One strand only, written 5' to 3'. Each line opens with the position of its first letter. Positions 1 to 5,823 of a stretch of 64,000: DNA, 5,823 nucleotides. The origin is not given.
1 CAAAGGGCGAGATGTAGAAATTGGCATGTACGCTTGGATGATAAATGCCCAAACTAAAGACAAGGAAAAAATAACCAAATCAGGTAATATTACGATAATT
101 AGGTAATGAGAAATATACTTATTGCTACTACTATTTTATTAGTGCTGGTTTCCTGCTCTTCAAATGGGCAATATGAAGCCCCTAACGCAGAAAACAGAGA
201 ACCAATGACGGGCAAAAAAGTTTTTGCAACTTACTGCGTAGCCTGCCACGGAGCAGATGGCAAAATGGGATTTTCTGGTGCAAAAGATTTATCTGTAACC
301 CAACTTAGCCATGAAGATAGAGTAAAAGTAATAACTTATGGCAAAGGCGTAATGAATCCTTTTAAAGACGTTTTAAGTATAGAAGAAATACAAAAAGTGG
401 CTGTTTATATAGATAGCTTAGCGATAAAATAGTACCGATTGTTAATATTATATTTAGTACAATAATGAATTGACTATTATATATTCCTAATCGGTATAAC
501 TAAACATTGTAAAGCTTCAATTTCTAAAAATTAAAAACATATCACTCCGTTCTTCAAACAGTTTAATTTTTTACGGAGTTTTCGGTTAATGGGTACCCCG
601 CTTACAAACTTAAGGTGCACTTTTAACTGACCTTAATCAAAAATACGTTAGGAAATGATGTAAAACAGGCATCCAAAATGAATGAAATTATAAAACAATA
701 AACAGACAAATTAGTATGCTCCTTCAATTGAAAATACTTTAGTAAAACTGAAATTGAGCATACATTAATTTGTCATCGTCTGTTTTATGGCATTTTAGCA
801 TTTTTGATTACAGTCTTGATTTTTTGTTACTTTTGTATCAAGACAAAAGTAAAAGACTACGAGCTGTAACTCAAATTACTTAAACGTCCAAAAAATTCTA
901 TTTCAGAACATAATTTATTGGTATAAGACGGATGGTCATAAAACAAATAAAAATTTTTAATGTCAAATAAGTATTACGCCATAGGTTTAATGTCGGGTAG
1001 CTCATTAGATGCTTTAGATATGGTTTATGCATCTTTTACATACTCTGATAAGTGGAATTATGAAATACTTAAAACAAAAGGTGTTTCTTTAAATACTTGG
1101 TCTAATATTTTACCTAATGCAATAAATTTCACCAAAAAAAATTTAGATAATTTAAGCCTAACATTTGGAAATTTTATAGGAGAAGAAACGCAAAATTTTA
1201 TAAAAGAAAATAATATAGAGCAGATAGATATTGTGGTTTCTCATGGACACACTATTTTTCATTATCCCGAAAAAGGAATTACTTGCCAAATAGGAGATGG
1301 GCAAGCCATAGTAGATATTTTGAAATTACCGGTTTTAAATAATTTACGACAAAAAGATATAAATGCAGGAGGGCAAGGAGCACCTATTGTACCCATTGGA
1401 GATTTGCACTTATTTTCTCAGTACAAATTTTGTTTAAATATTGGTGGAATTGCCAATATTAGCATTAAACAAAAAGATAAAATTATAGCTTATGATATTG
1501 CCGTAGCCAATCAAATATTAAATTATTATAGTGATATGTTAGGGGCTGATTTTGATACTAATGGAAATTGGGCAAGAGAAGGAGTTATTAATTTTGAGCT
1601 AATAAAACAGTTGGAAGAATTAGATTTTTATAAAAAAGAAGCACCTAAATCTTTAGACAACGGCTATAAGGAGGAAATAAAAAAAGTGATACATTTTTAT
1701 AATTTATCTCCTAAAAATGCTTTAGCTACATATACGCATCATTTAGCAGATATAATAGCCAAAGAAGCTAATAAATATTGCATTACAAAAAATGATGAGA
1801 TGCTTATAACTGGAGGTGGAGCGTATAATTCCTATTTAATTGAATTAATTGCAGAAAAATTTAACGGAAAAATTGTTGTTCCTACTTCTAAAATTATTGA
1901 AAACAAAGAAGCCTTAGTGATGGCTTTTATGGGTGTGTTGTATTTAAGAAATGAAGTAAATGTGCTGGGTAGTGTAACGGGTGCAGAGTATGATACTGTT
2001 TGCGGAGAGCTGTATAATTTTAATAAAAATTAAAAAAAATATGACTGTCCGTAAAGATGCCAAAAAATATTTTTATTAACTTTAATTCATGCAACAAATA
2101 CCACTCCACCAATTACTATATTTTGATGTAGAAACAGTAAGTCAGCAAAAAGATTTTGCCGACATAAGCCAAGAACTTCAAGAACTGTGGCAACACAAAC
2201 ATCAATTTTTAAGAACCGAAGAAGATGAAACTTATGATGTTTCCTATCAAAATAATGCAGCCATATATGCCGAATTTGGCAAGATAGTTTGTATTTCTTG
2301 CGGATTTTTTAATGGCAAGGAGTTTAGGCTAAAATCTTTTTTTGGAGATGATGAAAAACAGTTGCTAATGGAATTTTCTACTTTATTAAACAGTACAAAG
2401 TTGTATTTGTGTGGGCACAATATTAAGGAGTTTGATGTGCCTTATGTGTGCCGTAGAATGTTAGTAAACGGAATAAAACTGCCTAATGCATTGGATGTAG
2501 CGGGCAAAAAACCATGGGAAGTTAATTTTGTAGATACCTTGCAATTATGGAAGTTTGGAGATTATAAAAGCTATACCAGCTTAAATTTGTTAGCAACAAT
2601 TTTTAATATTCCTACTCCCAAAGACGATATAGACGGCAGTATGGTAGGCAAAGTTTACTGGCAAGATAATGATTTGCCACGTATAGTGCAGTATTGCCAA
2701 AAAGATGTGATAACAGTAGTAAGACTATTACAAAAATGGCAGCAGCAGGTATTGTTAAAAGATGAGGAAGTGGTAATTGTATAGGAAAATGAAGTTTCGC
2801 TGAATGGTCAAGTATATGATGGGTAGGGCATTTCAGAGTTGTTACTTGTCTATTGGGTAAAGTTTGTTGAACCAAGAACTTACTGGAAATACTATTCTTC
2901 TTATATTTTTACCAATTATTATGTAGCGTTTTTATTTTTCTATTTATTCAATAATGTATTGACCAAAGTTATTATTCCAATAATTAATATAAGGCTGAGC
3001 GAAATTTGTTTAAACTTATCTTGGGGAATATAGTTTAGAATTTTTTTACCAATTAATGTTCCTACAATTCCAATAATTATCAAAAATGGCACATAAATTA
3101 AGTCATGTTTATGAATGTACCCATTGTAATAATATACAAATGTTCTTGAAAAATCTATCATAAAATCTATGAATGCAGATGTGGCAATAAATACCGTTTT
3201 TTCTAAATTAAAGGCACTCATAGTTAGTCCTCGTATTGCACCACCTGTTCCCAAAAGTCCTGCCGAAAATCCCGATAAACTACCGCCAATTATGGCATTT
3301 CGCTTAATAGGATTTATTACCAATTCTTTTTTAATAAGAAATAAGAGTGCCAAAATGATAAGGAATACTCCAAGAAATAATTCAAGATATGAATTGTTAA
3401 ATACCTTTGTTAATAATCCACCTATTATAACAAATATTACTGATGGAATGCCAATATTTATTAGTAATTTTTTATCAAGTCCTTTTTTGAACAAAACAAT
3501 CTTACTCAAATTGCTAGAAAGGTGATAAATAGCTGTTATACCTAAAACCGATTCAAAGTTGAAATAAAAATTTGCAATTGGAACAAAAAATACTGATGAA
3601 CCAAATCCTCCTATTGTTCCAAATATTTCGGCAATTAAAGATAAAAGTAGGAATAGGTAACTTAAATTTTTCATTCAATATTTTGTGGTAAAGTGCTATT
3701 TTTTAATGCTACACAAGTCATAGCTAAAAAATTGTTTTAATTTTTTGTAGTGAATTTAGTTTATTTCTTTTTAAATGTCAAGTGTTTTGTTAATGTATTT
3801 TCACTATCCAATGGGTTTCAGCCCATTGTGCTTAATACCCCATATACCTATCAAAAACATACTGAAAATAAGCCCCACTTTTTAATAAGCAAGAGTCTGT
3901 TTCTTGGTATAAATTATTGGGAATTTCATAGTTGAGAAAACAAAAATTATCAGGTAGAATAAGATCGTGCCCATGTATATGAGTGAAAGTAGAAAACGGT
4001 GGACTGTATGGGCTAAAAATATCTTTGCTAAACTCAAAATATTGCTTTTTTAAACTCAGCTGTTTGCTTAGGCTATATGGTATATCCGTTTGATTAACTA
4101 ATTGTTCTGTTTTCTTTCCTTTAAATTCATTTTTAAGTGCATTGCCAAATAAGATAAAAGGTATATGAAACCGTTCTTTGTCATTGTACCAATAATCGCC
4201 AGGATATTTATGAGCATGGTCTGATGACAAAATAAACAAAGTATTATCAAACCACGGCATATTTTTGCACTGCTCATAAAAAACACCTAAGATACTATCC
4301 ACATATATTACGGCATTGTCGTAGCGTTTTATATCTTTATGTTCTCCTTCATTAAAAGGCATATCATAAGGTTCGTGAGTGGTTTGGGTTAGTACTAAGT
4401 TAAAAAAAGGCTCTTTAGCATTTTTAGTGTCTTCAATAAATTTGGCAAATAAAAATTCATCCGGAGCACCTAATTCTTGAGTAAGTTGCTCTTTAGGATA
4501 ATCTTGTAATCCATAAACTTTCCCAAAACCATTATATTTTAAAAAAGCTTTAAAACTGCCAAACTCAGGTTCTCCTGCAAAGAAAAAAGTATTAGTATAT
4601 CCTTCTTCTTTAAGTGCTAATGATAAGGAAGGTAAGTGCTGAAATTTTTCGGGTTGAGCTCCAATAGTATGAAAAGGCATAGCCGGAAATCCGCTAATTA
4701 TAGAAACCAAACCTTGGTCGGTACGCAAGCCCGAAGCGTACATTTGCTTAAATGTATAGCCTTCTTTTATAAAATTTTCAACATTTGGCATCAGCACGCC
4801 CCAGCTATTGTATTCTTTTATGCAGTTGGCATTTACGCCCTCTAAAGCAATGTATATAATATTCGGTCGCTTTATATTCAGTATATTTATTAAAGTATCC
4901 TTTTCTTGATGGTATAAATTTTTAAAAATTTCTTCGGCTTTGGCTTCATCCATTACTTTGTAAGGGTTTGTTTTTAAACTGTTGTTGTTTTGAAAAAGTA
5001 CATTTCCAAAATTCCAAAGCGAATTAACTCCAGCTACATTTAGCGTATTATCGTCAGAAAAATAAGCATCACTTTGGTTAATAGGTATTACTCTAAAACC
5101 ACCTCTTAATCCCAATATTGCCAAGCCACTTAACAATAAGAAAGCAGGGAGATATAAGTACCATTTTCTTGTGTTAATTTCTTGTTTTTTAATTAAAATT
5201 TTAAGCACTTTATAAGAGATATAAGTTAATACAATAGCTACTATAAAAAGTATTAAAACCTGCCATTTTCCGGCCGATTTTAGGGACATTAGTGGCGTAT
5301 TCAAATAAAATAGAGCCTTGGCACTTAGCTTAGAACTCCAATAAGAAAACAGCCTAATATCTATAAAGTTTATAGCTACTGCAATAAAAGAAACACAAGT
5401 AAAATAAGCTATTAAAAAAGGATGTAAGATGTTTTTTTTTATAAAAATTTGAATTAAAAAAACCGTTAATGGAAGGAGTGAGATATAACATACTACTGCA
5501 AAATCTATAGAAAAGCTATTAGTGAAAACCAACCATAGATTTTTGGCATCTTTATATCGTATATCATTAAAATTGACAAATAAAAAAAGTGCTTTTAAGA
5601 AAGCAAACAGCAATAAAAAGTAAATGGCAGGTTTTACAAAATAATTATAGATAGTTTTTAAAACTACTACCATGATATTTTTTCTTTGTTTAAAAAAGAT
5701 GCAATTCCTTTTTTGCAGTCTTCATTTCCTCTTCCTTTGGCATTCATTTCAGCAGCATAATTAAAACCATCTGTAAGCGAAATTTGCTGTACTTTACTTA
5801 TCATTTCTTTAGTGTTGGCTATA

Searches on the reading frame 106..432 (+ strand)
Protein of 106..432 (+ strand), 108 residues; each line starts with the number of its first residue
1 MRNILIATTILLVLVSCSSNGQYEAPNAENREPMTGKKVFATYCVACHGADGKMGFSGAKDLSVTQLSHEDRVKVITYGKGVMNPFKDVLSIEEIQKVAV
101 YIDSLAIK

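Call 11: search_protein_families(library=pfam, proteins=[window:106-432:+])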
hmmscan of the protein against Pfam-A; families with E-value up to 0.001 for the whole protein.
window:106-432:+ (108 aa): 2 families
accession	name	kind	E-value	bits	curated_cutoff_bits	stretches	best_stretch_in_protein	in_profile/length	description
PF13442.11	Cytochrome_CBB3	-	3.7e-14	53.2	27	1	33-102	3-68/68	Cytochrome C oxidase, cbb3-type, subunit III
PF00034.26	Cytochrom_C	-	3.4e-06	28.7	21.3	1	35-63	3-31/90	Cytochrome c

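Call 37: find_encoding_contigs(protein=window:106-432:+, flank=10000, max_places=10)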
Protein window:106-432:+ (108 aa): 3 contigs read that carry it; 3 places shown.
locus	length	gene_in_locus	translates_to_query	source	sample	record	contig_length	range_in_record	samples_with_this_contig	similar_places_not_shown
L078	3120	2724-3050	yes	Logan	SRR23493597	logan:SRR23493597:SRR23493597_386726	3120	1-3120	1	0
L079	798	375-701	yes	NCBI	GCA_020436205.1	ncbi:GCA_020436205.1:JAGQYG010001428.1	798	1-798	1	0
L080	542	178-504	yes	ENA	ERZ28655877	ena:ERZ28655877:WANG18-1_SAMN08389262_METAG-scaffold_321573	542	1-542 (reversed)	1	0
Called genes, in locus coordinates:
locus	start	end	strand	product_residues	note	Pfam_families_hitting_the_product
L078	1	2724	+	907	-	?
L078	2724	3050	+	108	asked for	PF13442:Cytochrome_CBB3, PF00034:Cytochrom_C (faint)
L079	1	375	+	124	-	PF13585:CHU_C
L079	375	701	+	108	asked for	PF13442:Cytochrome_CBB3, PF00034:Cytochrom_C (faint)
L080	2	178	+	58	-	?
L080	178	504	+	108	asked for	PF13442:Cytochrome_CBB3, PF00034:Cytochrom_C (faint)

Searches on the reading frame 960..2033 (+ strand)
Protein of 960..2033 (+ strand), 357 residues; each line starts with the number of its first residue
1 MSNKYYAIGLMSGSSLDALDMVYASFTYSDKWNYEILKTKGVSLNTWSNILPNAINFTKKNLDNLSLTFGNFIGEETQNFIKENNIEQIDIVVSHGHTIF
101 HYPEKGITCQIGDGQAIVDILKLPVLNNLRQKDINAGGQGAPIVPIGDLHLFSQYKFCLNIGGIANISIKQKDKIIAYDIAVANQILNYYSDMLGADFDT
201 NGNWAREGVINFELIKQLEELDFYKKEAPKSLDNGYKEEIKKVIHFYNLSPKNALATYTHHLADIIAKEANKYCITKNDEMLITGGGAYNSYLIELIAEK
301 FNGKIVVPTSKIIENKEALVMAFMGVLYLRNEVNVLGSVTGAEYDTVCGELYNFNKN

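Call 11: search_protein_families(library=pfam, proteins=[window:960-2033:+])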
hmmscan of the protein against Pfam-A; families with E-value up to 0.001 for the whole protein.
window:960-2033:+ (357 aa): 1 family
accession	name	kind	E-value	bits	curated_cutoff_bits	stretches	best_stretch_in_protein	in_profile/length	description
PF03702.20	AnmK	-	1.8e-53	182.4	24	1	6-352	2-365/367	Anhydro-N-acetylmuramic acid kinase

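Call 19: find_encoding_contigs(protein=window:960-2033:+, flank=10000, max_places=10)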
Protein window:960-2033:+ (357 aa): 1 contig read that carries it; 1 place shown.
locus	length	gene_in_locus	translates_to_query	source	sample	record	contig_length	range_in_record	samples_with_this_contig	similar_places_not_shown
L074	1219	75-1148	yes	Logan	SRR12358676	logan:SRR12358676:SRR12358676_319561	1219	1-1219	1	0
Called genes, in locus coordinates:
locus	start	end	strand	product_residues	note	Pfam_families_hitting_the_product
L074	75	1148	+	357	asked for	PF03702:AnmK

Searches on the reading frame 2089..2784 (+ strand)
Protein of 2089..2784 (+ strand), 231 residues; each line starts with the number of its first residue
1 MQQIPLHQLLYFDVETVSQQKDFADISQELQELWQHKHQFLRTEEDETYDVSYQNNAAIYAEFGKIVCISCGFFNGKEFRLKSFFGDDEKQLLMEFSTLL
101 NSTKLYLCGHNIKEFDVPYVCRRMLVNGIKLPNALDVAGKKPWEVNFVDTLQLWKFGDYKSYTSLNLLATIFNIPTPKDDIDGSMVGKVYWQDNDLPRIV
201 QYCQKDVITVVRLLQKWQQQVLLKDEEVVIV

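Call 108: search_protein_families(library=pfam, proteins=[window:2089-2784:+], max_evalue=0.00001)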
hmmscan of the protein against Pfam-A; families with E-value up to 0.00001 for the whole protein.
window:2089-2784:+ (231 aa): 3 families
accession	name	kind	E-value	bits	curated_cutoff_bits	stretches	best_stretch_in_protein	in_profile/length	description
PF10108.15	DNA_pol_B_exo2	-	2.2e-15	57.3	24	1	62-210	7-166/213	Predicted 3'-5' exonuclease related to the exonuclease domain of PolB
PF13482.12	RNase_H_2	-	1.7e-12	48.1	22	1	61-217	12-164/165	RNase_H superfamily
PF03104.25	DNA_pol_B_exo1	-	2.4e-07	30.8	23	1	70-133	138-189/242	DNA polymerase family B, exonuclease domain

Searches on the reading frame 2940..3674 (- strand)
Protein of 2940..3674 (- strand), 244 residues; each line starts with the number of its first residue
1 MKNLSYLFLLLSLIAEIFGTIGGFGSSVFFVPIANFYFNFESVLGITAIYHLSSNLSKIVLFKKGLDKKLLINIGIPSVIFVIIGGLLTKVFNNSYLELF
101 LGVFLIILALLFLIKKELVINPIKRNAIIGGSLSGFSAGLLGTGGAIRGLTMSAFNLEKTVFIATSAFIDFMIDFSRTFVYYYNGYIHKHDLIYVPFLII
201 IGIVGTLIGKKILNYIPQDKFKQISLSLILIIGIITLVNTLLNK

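Call 108: search_protein_families(library=pfam, proteins=[window:2940-3674:-], max_evalue=0.00001)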
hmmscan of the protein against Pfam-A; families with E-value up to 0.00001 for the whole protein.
window:2940-3674:- (244 aa): 1 family
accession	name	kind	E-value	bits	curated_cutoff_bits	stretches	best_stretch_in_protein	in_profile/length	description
PF01925.25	TauE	-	3.6e-32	112.4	32.6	1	9-234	2-235/237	Sulfite exporter TauE/SafE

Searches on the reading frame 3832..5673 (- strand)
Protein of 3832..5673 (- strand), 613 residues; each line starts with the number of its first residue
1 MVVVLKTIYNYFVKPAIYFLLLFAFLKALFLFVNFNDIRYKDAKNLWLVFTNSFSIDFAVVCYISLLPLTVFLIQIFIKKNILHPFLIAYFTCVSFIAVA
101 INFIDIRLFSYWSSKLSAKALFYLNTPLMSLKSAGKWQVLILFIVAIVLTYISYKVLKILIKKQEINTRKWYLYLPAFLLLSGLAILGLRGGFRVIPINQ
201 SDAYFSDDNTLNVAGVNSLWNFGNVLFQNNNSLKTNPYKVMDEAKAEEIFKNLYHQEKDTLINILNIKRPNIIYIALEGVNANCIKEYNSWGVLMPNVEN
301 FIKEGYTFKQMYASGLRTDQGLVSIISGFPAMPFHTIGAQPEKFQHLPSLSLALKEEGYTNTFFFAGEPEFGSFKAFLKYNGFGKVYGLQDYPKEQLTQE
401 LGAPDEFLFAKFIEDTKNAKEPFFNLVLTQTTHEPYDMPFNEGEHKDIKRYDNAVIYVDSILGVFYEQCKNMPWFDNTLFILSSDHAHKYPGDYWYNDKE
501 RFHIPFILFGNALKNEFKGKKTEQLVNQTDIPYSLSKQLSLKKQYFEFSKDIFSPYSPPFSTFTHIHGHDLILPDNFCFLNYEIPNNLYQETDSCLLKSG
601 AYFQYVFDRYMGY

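Call 108: search_protein_families(library=pfam, proteins=[window:3832-5673:-], max_evalue=0.00001)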
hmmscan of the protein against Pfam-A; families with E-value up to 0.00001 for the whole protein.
window:3832-5673:- (613 aa): 1 family
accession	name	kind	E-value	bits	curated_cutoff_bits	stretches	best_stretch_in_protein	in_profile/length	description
PF00884.28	Sulfatase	-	5.8e-32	111.6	25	1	270-538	1-298/301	Sulfatase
